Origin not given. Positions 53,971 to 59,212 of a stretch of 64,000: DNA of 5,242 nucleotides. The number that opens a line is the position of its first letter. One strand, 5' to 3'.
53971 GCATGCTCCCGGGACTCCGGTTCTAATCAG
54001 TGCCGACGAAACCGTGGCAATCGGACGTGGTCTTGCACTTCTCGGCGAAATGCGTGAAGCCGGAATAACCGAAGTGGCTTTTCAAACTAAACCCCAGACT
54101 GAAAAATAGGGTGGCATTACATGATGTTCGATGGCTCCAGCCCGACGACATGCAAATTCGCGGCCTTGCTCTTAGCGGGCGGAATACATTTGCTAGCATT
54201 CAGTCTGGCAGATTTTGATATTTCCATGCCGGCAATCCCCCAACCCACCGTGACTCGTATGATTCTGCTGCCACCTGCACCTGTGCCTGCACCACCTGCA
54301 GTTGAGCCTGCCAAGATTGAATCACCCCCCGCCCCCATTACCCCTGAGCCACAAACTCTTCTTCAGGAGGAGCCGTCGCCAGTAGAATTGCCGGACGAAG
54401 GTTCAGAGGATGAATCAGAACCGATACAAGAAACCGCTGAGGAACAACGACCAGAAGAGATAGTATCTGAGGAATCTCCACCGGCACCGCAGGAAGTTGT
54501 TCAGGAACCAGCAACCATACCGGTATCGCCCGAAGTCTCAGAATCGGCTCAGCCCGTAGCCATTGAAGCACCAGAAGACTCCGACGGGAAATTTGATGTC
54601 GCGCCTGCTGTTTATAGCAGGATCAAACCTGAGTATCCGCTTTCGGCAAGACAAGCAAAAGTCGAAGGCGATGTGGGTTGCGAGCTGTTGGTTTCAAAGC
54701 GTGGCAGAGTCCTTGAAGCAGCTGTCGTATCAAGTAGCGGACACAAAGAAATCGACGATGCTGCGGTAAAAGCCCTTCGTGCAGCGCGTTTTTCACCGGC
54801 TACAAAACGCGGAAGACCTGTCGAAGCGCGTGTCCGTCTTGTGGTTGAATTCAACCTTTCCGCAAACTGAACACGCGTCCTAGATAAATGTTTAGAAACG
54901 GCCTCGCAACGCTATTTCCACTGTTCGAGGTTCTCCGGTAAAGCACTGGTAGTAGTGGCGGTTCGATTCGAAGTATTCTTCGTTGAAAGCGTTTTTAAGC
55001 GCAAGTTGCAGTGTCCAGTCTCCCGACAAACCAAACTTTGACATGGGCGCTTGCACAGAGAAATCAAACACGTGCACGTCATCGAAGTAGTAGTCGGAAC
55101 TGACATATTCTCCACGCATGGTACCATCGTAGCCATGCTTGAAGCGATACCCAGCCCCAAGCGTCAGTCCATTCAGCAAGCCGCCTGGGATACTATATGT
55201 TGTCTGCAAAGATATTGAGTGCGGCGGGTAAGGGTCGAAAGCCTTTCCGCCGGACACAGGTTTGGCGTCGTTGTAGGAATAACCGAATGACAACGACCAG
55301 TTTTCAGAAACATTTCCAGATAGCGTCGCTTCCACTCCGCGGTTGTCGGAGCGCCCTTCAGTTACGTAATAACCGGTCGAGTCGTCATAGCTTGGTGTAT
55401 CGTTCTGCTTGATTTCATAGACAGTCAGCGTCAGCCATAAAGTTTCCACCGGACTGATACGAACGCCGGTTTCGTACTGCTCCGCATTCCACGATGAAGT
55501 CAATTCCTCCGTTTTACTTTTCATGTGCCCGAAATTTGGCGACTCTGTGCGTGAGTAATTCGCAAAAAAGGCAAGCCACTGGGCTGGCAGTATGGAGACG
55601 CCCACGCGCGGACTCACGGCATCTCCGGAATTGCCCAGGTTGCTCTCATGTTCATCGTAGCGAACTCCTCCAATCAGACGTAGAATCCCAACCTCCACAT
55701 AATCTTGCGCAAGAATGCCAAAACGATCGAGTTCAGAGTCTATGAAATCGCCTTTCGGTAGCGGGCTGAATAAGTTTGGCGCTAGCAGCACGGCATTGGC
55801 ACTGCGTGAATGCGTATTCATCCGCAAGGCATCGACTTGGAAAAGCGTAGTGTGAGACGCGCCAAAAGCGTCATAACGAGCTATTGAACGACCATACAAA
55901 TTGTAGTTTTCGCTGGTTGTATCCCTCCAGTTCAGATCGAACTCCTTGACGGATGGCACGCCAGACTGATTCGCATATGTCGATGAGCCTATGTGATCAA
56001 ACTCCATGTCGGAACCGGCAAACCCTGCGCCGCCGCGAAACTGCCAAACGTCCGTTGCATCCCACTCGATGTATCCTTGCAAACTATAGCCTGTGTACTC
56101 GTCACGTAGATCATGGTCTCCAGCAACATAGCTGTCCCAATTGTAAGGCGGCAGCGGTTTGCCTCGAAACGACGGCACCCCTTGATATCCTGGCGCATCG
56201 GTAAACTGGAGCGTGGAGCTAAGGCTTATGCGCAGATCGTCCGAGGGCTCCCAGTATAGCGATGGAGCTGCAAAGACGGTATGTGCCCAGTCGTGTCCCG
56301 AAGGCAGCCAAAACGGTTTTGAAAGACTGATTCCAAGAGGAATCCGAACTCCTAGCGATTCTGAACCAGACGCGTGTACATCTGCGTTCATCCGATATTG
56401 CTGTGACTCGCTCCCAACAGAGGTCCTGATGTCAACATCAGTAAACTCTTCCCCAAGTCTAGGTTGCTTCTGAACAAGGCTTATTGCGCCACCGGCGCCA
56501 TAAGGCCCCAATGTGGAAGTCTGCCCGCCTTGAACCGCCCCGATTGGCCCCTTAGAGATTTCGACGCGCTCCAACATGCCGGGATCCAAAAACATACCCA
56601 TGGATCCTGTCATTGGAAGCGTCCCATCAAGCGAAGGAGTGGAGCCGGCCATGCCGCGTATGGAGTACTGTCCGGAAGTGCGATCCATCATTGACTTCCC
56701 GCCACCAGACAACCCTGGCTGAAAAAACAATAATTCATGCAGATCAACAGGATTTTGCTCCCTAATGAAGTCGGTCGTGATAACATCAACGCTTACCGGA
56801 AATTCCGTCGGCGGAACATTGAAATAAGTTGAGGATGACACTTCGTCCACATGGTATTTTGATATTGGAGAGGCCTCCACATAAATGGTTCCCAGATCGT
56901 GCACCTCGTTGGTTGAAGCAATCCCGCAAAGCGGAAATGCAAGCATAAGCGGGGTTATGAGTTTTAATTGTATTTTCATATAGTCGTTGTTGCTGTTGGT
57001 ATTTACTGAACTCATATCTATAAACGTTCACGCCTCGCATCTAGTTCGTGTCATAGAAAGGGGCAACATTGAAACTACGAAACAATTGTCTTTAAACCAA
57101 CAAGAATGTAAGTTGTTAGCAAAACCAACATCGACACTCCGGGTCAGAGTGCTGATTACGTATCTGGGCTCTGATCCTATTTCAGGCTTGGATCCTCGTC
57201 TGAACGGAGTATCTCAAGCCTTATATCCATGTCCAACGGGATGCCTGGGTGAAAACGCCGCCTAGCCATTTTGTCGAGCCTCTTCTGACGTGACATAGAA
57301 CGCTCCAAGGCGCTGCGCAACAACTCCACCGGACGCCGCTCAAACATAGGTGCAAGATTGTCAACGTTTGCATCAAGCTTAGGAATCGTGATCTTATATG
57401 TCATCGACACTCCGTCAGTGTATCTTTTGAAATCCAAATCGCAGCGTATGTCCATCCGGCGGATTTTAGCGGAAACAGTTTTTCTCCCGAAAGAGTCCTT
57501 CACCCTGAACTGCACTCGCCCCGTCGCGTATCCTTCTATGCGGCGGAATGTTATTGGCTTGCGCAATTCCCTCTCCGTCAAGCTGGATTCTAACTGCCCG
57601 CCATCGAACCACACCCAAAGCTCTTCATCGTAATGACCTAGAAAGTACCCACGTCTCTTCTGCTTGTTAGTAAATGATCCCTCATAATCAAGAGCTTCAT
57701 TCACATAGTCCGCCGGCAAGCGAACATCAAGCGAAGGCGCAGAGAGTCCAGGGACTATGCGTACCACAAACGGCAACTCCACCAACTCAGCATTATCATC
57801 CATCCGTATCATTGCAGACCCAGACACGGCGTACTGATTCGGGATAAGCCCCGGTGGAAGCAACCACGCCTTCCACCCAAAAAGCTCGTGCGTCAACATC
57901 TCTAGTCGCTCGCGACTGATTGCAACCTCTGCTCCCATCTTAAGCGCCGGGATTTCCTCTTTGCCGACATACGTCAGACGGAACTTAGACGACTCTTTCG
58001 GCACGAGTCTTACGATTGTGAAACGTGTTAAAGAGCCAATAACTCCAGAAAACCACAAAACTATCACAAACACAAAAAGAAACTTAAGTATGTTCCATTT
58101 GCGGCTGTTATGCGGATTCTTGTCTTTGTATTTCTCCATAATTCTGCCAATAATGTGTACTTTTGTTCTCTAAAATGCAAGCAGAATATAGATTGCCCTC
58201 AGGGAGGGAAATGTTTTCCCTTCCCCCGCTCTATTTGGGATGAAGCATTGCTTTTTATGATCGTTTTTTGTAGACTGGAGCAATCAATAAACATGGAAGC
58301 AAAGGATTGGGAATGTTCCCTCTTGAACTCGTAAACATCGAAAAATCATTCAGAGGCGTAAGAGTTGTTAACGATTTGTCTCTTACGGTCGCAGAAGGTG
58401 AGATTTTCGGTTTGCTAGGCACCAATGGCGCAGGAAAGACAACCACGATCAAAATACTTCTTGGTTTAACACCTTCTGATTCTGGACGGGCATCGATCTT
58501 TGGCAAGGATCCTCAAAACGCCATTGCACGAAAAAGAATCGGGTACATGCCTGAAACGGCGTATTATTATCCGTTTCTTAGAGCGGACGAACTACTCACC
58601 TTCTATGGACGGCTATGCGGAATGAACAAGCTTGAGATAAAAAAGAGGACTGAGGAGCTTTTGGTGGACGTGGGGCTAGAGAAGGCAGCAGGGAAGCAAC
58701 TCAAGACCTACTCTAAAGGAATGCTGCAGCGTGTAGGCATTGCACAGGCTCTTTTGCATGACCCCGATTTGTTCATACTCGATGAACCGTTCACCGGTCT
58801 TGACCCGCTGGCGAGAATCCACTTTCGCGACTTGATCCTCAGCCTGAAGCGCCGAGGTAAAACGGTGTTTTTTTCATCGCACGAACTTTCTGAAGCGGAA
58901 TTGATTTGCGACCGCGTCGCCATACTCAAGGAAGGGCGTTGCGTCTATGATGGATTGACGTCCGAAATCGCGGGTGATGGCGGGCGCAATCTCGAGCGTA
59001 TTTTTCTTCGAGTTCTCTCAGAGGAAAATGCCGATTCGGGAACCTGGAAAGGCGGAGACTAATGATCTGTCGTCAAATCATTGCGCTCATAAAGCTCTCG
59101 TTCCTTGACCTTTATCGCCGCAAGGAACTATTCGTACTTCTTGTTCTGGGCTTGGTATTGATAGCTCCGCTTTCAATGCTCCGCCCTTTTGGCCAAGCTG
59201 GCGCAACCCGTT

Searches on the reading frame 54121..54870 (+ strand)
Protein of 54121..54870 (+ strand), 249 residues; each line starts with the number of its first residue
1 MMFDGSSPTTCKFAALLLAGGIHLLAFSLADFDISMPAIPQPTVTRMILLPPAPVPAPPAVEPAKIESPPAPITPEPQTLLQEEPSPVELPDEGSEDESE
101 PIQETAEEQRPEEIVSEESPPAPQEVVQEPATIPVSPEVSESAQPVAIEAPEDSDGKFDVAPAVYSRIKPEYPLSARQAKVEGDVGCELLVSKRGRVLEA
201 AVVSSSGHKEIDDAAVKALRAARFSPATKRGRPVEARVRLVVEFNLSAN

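Call 16: find_encoding_contigs(protein=window:54121-54870:+, flank=10000, max_places=1)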
Protein window:54121-54870:+ (249 aa): 1 contig read that carries it; 1 place shown.
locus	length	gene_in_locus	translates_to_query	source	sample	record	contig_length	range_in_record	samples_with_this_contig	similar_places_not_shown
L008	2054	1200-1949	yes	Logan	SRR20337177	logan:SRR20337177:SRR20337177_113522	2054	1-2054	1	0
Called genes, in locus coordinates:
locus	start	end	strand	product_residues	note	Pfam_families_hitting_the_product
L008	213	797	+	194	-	PF01618:MotA_ExbB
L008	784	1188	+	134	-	PF02472:ExbD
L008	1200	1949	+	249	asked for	PF13103:TonB_2 (weak), PF03544:TonB_C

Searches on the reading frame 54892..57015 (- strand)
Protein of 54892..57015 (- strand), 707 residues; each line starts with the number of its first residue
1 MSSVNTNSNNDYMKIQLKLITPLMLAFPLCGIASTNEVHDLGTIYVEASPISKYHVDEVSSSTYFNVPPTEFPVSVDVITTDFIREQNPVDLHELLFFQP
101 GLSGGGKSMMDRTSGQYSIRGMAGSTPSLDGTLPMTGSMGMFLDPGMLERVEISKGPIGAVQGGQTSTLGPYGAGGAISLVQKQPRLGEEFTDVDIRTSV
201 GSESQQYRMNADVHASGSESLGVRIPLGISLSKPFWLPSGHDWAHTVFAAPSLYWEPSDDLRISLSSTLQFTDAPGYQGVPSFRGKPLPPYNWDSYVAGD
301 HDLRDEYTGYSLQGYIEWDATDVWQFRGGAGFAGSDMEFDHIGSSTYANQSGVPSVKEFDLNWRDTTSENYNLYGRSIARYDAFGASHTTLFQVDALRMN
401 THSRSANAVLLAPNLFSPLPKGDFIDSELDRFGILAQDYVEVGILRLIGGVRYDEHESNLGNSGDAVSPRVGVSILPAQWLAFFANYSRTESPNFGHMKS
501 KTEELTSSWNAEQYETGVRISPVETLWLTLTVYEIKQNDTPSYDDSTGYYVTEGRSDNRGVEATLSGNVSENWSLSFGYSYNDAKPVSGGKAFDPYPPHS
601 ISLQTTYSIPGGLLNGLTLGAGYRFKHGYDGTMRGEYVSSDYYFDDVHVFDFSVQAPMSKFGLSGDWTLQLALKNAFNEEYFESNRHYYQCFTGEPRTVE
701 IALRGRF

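Call 17: search_protein_families(library=pfam, proteins=[window:54892-57015:-], max_evalue=0.00001)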
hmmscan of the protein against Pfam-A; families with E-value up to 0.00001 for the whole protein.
window:54892-57015:- (707 aa): 2 families
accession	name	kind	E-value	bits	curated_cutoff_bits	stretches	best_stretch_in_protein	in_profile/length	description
PF00593.30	TonB_dep_Rec_b-barrel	-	9.4e-36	125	27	1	260-675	12-435/436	TonB dependent receptor-like, beta-barrel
PF07715.20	Plug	-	2.9e-10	41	23.9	1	71-165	4-102/107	TonB-dependent Receptor Plug Domain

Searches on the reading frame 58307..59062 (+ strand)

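Call 18: search_protein_families(library=pfam, proteins=[window:58307-59062:+], max_evalue=0.00001)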
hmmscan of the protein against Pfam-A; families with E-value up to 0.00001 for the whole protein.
window:58307-59062:+ (251 aa): 2 families
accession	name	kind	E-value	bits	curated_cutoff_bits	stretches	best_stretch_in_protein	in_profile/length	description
PF00005.33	ABC_tran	-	3.2e-29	102.7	25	1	21-162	1-136/137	ABC transporter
PF13304.12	AAA_21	-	4.1e-12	47.2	27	1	135-194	238-300/304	AAA domain, putative AbiEii toxin, Type IV TA system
